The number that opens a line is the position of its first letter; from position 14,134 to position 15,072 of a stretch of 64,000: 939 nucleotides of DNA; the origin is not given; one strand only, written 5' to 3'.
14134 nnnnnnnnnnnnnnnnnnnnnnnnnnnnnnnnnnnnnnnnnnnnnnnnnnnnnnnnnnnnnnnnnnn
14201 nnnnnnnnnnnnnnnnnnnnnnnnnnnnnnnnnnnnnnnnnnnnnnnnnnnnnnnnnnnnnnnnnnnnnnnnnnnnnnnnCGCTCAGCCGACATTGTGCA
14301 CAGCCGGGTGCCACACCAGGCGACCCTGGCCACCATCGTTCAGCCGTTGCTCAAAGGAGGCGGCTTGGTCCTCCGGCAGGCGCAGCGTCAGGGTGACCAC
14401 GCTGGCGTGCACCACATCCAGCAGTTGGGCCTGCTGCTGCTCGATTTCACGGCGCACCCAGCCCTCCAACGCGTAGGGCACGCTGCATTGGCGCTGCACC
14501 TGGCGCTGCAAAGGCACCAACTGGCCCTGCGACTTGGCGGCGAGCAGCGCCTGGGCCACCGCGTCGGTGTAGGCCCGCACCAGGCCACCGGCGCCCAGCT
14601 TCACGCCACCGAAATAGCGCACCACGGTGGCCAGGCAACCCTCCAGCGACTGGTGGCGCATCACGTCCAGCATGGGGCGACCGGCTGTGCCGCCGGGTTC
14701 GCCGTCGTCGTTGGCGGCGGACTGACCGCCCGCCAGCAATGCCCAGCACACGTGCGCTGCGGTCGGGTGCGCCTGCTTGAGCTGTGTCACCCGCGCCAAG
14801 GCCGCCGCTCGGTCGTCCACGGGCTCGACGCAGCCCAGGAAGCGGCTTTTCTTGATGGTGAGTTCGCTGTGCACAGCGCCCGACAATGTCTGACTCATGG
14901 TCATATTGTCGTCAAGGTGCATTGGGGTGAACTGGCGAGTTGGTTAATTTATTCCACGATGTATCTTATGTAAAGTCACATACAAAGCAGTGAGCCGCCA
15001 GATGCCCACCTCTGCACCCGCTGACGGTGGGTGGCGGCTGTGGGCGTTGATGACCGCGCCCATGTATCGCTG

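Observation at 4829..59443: Dispersed AT-rich 51-nt repeat family with a fixed 9-14-8-7-13 block architecture (at least 10 copies in 64 kb)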

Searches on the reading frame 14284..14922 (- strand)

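Call 18: search_protein_families(library=pfam, proteins=[window:14284-14922:-])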
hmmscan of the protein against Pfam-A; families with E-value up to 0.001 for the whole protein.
window:14284-14922:- (212 aa): 2 families
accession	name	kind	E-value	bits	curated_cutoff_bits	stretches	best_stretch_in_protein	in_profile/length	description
PF01205.25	UPF0029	-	9.7e-33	112.8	27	1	24-126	1-107/107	Uncharacterized protein family UPF0029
PF09186.17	DUF1949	-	2.3e-14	53.5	23.7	1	146-201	1-56/56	Domain of unknown function (DUF1949)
